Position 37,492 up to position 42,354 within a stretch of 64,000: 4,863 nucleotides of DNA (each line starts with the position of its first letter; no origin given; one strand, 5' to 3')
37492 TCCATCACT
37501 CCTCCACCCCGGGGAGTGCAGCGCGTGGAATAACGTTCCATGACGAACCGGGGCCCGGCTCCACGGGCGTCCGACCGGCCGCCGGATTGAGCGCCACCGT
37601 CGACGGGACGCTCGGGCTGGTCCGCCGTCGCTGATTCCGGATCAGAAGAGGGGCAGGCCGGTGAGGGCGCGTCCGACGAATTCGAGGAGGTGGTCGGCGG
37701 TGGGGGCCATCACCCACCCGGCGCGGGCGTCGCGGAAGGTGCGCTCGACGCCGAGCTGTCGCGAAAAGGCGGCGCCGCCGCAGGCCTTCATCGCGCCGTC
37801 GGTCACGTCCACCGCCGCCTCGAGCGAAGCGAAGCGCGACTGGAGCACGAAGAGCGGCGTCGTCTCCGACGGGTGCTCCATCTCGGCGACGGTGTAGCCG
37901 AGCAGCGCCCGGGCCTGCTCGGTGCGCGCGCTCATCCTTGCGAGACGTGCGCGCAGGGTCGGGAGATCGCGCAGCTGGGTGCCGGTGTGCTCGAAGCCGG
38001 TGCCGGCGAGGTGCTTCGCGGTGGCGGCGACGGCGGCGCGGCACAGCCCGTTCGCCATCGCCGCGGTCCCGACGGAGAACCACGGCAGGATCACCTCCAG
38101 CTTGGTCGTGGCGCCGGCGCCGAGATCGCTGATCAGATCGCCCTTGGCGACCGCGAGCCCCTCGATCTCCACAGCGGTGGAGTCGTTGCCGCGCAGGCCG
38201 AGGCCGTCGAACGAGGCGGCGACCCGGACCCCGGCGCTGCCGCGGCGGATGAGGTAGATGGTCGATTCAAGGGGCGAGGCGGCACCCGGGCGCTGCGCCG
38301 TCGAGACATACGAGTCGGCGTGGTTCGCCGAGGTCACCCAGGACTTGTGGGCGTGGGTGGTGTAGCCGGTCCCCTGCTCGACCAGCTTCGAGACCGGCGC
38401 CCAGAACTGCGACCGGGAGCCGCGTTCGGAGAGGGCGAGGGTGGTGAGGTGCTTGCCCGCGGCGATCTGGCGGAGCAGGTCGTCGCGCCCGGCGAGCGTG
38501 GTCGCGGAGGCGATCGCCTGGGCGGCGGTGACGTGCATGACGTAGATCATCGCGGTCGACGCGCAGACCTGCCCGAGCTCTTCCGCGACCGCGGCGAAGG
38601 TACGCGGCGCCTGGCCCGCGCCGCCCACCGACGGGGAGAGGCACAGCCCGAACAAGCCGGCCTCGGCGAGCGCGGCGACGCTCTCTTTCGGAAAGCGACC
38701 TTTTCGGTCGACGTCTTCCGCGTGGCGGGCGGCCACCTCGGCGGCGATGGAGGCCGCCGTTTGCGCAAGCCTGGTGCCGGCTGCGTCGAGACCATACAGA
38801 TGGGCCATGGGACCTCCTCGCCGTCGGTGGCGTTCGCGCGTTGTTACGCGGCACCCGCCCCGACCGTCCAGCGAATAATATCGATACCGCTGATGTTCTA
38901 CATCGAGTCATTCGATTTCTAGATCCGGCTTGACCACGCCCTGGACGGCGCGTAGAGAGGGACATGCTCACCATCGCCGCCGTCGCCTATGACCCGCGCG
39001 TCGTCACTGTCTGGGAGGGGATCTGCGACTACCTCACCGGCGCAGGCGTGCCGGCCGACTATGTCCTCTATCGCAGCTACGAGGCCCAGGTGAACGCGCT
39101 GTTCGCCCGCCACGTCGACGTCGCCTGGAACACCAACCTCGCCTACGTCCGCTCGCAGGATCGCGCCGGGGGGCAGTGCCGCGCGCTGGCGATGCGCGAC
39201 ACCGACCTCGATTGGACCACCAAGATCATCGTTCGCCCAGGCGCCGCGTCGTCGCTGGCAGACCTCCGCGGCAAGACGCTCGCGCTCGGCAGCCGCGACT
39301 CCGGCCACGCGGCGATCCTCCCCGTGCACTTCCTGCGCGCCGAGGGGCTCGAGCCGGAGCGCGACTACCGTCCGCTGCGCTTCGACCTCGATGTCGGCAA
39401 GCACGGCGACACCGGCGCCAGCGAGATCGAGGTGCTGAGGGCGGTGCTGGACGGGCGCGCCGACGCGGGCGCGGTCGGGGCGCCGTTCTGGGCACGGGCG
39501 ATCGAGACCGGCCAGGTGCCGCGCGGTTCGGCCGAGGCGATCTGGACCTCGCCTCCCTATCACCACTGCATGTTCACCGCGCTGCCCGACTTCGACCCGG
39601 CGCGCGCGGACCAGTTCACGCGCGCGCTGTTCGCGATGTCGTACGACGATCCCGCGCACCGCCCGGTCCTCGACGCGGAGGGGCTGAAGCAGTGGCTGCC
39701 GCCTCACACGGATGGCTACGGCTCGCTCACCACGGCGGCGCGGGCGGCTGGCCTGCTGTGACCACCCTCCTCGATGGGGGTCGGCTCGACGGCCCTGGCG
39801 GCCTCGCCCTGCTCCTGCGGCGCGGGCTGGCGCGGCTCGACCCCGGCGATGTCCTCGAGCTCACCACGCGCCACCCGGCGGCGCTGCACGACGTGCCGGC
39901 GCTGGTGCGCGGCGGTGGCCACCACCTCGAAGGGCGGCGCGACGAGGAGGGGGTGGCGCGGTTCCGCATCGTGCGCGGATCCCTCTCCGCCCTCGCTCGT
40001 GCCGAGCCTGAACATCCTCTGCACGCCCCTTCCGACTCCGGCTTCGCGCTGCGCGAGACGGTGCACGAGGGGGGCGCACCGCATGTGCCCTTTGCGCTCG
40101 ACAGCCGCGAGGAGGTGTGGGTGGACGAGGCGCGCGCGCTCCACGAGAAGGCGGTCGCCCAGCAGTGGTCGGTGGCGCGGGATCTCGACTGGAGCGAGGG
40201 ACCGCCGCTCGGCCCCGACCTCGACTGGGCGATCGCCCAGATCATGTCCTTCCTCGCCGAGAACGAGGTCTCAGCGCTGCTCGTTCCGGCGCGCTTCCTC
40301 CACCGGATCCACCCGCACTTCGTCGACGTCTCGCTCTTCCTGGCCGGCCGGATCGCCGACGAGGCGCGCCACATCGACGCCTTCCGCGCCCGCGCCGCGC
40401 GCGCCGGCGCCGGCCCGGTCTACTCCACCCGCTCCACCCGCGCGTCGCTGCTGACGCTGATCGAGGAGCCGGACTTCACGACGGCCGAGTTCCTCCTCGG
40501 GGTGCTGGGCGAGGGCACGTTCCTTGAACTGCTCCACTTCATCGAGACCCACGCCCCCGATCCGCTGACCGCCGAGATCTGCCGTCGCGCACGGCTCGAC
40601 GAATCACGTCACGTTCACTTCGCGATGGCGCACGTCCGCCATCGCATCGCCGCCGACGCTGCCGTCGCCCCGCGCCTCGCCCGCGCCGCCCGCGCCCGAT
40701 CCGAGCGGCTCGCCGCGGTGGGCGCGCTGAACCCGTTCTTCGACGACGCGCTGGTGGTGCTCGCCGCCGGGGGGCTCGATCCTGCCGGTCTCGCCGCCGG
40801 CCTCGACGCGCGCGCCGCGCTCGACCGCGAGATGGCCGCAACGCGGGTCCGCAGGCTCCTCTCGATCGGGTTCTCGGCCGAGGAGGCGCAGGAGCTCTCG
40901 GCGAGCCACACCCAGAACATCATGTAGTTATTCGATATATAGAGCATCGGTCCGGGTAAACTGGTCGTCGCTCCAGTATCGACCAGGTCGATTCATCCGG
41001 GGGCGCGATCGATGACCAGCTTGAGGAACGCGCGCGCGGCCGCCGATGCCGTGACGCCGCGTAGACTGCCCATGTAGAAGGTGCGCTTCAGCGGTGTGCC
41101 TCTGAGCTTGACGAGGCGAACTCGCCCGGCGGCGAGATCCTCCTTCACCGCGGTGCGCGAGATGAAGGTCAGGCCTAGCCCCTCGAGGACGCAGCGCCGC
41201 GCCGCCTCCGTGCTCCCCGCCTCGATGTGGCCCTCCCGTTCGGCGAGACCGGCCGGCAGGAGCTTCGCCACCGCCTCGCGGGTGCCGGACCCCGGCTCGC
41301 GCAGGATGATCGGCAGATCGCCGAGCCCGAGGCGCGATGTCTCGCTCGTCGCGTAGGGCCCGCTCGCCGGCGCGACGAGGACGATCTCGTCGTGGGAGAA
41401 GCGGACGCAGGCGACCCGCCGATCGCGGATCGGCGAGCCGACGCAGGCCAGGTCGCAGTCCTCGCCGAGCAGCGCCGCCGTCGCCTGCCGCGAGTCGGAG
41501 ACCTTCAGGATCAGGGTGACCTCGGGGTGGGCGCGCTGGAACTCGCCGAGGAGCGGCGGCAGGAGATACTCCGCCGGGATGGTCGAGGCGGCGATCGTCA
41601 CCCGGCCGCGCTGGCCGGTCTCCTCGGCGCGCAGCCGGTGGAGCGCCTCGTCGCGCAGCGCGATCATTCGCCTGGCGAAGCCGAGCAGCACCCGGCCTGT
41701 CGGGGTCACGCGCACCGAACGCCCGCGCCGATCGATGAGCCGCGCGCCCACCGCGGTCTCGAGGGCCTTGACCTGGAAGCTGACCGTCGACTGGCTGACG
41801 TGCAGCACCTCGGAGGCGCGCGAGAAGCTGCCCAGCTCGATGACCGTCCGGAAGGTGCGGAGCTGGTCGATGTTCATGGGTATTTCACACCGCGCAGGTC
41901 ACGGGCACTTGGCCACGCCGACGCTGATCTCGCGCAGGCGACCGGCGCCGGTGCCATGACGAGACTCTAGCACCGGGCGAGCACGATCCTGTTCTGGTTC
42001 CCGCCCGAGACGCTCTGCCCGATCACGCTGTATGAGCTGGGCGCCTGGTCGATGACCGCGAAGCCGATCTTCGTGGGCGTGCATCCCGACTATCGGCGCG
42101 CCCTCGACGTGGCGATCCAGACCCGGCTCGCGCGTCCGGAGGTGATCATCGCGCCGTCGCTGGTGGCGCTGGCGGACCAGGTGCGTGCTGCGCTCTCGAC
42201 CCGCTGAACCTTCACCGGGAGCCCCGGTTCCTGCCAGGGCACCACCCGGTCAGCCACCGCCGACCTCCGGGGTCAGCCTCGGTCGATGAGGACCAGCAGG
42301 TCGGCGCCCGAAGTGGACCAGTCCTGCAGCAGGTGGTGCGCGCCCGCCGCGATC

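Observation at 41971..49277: NAD-salvage operon that also encodes a MIDAS-vWA protein, a Zn-ribbon beta-rich protein and a cupin-like/HAD fusion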

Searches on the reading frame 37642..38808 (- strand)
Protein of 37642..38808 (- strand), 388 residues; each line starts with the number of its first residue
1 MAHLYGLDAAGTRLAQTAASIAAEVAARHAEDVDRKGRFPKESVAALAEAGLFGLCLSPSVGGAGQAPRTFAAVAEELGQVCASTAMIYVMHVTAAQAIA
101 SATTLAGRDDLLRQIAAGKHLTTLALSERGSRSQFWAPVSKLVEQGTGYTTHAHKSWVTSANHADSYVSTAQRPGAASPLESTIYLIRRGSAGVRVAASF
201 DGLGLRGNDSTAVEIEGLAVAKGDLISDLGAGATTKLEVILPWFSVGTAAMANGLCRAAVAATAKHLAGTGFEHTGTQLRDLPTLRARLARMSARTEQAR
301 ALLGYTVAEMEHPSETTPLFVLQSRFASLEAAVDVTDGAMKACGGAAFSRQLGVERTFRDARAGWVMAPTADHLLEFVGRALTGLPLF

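Call 84: search_protein_families(library=pfam, proteins=[window:37642-38808:-], max_evalue=0.001)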
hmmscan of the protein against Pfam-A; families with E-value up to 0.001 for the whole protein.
window:37642-38808:- (388 aa): 4 families
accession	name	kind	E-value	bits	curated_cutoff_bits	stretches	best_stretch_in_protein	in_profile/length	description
PF02771.21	Acyl-CoA_dh_N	-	1.2e-18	68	22.9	1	14-119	7-113/113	Acyl-CoA dehydrogenase, N-terminal domain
PF00441.29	Acyl-CoA_dh_1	-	2.6e-14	54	22.4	1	246-382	16-149/150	Acyl-CoA dehydrogenase, C-terminal domain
PF08028.16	Acyl-CoA_dh_2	-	4e-10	40.5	22.7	1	247-364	2-126/134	Acyl-CoA dehydrogenase, C-terminal domain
PF02770.24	Acyl-CoA_dh_M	-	2.2e-08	34.6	33.3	1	124-216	2-95/97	Acyl-CoA dehydrogenase, middle domain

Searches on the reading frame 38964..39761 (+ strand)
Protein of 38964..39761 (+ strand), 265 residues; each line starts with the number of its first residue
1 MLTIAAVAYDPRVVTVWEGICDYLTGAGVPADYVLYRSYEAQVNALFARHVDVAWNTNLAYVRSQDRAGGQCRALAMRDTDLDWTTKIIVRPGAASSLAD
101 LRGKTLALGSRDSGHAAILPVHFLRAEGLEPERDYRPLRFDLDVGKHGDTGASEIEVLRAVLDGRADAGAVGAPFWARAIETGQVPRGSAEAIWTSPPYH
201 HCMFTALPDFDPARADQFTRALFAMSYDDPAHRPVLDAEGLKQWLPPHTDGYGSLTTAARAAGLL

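Call 84: search_protein_families(library=pfam, proteins=[window:38964-39761:+], max_evalue=0.001)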
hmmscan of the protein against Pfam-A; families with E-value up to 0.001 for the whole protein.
window:38964-39761:+ (265 aa): 1 family
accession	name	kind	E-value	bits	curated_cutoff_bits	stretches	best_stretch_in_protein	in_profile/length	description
PF12974.12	Phosphonate-bd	-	1.3e-37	130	27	1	11-250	9-240/242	ABC transporter, phosphonate, periplasmic substrate-binding protein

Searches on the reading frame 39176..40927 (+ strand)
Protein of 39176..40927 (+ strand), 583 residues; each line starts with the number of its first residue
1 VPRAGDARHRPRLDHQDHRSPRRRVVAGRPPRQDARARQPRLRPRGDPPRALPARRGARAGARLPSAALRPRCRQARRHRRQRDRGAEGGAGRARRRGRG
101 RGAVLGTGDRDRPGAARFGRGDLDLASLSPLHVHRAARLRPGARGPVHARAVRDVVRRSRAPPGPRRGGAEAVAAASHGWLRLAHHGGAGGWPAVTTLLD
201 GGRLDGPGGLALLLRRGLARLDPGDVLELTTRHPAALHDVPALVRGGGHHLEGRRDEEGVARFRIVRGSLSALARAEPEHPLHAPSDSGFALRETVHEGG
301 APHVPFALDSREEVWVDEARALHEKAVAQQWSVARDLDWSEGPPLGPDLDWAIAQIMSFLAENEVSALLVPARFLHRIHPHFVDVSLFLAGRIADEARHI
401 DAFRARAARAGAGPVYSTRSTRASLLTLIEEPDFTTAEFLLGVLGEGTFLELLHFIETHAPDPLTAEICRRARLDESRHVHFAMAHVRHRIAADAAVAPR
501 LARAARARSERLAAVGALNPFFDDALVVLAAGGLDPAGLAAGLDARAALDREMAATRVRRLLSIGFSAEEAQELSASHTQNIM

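Call 84: search_protein_families(library=pfam, proteins=[window:39176-40927:+], max_evalue=0.001)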
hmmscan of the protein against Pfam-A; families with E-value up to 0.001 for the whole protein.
window:39176-40927:+ (583 aa): 2 families
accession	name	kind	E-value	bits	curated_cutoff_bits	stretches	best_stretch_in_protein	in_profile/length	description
PF01206.22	TusA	-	2.2e-07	31.1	28.6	1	213-265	16-68/70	Sulfurtransferase TusA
PF11583.14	AurF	-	6.7e-05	22.6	29.6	1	392-502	110-222/282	P-aminobenzoate N-oxygenase AurF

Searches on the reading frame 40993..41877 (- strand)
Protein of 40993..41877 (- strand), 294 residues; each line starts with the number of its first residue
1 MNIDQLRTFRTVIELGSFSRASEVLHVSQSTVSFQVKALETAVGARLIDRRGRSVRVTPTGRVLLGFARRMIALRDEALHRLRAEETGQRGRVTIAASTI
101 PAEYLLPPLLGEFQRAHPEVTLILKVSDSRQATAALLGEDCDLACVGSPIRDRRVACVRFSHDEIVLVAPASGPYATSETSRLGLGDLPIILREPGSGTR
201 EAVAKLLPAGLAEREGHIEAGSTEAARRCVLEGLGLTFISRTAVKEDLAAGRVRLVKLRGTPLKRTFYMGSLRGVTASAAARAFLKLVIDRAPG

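Call 84: search_protein_families(library=pfam, proteins=[window:40993-41877:-], max_evalue=0.001)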
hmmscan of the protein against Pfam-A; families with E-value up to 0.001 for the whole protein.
window:40993-41877:- (294 aa): 3 families
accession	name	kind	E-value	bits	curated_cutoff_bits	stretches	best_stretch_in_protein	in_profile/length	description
PF03466.25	LysR_substrate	-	2.9e-43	148.1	28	1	88-291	3-207/209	LysR substrate binding domain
PF00126.33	HTH_1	-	2.2e-21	76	26.6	1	3-62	1-60/60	Bacterial regulatory helix-turn-helix protein, lysR family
PF12849.12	PBP_like_2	-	9.5e-10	39.1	27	1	85-230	4-175/267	PBP superfamily domain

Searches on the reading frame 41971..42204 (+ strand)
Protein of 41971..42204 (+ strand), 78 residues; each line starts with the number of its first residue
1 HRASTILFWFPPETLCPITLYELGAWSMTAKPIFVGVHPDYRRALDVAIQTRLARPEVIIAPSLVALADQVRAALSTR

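Call 74: search_protein_families(library=pfam, proteins=[window:41971-42204:+], max_evalue=0.1)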
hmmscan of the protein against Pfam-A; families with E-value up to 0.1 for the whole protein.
seq(78 aa): 1 family
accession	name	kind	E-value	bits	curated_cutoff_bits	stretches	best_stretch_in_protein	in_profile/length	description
PF15891.11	Nuc_deoxyri_tr2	-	3.3e-05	24.6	30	1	1-41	66-105/105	Nucleoside 2-deoxyribosyltransferase like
